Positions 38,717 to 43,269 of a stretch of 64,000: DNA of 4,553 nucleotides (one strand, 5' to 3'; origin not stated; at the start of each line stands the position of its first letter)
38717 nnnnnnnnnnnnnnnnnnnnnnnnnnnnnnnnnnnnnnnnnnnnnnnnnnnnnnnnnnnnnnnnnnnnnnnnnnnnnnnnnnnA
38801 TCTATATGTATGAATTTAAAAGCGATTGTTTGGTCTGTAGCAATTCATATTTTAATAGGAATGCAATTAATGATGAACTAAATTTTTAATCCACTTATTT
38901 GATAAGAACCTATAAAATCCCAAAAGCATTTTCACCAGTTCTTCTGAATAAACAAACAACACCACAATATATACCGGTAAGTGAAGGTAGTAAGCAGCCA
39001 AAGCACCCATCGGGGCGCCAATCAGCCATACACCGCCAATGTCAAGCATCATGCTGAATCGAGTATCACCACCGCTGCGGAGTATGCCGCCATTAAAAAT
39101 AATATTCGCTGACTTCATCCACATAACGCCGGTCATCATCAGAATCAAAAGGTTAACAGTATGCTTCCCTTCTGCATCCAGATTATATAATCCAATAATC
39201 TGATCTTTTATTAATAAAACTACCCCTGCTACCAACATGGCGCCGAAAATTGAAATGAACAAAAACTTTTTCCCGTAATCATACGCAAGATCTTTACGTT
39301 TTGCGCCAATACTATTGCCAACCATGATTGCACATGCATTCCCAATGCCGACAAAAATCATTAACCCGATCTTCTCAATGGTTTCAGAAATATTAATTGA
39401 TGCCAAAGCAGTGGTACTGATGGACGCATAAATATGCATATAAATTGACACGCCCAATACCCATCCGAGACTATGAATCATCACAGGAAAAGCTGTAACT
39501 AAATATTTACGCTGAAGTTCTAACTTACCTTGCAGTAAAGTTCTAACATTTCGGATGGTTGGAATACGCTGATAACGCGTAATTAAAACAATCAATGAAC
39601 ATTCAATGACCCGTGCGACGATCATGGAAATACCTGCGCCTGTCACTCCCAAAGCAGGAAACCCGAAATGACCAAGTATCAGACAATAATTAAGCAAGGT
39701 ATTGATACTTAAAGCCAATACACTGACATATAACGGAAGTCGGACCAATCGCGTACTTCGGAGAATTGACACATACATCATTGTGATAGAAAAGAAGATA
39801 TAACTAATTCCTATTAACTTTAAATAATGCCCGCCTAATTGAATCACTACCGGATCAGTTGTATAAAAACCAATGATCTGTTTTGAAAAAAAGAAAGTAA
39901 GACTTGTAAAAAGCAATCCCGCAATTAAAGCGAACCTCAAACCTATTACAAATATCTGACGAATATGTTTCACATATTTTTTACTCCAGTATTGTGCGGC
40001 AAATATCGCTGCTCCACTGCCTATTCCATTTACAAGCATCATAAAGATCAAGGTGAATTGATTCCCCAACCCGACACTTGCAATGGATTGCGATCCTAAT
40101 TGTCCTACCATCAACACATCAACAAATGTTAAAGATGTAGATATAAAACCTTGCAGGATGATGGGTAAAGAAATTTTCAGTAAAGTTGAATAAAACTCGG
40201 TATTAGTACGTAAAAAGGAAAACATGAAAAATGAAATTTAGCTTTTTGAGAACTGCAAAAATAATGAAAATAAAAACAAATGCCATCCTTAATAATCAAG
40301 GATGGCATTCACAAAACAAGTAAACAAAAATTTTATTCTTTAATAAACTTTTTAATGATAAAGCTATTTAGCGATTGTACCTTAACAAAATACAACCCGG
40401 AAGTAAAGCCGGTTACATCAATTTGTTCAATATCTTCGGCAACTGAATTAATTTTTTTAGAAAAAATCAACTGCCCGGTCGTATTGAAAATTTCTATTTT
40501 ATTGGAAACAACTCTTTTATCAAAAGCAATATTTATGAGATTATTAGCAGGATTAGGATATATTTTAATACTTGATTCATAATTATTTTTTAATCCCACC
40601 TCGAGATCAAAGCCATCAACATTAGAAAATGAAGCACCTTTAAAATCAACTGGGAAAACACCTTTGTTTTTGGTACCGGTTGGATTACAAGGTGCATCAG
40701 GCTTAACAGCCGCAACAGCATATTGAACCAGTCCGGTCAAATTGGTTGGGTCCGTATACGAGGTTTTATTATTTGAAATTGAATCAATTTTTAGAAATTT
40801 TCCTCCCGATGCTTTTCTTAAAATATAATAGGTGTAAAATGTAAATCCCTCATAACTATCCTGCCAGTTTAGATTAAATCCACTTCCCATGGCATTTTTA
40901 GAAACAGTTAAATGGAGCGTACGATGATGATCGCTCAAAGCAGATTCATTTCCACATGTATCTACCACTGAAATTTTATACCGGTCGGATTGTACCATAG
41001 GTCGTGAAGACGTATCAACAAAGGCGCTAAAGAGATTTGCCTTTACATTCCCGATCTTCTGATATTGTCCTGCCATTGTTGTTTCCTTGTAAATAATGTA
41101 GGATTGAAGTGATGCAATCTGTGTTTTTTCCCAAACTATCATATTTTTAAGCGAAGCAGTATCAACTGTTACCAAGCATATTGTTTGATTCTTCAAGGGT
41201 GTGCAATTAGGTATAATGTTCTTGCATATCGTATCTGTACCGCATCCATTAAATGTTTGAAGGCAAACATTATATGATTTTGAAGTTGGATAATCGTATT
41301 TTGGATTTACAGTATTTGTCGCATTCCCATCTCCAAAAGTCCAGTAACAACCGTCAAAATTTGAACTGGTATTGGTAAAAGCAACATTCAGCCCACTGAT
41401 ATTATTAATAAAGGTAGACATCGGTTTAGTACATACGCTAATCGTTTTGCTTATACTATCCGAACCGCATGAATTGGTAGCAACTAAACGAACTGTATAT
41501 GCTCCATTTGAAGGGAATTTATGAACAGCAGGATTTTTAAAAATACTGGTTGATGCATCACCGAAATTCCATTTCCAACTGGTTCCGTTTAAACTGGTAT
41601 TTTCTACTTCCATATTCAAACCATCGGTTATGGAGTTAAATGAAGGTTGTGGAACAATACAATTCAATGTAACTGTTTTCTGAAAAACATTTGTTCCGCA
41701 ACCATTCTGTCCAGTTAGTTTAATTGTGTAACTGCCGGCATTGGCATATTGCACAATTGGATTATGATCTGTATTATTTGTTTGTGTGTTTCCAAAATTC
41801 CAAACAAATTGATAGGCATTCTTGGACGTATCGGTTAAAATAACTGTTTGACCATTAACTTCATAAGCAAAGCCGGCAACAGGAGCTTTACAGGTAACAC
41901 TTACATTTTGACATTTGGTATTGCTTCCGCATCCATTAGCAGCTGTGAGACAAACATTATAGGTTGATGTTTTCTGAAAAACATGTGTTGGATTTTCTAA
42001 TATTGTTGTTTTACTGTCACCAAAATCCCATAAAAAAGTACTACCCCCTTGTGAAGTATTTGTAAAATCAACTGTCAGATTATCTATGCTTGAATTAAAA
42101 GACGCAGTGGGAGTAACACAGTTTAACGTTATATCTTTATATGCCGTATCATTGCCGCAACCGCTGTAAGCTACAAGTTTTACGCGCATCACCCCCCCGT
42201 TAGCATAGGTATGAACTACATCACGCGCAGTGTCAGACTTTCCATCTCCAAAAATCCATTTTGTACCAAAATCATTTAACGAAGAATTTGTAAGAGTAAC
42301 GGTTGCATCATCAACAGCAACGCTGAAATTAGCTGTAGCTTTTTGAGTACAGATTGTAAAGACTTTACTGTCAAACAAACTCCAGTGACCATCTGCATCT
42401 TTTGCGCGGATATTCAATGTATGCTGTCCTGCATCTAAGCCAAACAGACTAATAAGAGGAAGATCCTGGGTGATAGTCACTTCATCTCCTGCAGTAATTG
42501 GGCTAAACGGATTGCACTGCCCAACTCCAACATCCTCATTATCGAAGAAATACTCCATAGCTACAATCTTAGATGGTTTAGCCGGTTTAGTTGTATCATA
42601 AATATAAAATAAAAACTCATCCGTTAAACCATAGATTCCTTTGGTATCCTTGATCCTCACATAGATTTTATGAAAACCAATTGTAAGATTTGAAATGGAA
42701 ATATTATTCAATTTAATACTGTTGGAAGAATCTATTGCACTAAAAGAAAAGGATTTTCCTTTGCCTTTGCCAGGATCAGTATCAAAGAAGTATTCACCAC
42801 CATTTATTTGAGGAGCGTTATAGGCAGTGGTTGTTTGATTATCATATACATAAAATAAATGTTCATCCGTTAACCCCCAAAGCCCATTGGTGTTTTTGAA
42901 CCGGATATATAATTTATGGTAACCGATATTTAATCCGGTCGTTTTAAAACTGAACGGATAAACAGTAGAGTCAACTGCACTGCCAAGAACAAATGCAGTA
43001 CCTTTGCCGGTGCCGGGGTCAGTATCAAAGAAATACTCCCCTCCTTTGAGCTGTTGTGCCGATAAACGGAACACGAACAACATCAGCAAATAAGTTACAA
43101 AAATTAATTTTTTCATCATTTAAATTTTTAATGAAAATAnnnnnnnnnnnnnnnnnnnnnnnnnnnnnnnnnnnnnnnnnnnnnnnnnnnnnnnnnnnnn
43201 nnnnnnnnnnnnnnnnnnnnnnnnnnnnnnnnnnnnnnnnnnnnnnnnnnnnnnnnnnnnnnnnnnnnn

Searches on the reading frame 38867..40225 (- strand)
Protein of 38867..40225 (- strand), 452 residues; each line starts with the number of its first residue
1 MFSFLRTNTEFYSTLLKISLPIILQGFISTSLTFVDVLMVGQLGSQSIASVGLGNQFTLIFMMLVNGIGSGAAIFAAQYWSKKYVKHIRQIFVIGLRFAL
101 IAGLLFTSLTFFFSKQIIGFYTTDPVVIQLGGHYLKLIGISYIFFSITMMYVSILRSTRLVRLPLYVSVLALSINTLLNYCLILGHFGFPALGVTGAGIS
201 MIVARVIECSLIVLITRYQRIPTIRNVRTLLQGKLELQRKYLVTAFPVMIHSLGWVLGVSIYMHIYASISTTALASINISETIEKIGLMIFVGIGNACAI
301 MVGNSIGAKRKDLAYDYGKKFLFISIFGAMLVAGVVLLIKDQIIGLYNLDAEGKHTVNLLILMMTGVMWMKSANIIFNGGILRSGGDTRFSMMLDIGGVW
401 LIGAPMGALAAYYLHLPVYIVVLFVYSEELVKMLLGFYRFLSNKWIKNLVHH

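Call 19: search_protein_families(library=pfam, proteins=[window:38867-40225:-], max_evalue=0.001)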
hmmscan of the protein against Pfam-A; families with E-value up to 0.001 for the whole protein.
window:38867-40225:- (452 aa): 1 family
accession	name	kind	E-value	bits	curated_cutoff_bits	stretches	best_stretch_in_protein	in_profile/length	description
PF01554.23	MatE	-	1.4e-46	158.6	24.9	2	21-180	1-160/161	MatE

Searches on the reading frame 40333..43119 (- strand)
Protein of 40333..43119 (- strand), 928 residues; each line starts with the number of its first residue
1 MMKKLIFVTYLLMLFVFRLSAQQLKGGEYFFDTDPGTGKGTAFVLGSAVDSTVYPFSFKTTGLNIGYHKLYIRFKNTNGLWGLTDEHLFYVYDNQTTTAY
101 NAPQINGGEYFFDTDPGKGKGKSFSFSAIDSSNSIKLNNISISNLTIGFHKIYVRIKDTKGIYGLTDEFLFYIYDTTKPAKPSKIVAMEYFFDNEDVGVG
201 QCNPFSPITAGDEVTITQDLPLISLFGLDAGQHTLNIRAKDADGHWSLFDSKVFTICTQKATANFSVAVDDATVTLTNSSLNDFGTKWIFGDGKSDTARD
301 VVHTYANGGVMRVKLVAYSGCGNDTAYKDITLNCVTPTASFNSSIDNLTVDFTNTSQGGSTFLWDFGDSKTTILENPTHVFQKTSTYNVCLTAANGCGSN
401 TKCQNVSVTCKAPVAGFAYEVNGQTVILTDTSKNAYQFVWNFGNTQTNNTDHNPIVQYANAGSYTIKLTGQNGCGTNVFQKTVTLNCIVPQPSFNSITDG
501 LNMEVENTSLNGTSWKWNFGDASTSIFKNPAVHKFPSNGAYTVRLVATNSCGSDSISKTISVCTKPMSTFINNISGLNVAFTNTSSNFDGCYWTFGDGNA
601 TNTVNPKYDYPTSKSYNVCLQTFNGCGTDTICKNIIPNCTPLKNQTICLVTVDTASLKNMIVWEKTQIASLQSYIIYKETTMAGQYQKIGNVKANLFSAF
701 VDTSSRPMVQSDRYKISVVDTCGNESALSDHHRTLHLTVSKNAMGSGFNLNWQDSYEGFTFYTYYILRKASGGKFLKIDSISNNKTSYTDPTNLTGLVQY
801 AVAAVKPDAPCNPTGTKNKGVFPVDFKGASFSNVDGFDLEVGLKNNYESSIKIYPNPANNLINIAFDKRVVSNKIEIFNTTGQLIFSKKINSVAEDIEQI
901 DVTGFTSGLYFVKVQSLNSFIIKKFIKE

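Call 19: search_protein_families(library=pfam, proteins=[window:40333-43119:-], max_evalue=0.001)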
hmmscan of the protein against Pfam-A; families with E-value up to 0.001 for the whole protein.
window:40333-43119:- (928 aa): 6 families
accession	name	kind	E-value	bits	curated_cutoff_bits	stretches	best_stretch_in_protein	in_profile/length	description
PF18911.6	PKD_4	-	8.8e-43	144.7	27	5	348-409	22-84/85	PKD domain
PF00801.26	PKD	-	1.4e-32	111.9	23.5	4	509-562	26-80/80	PKD domain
PF18962.6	Por_Secre_tail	-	1.3e-15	57.9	27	1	853-926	1-74/75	Secretion system C-terminal sorting domain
PF18981.6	InlK_D3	-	4.4e-06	27.1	25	0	534-562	45-73/75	Internalin K domain (D3/D4)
PF11589.14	DUF3244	-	3.7e-05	24.1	25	1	853-920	24-89/96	Domain of unknown function (DUF3244)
PF07495.19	Y_Y_Y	-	0.00012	22.3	26.6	0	214-253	21-59/65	Y_Y_Y domain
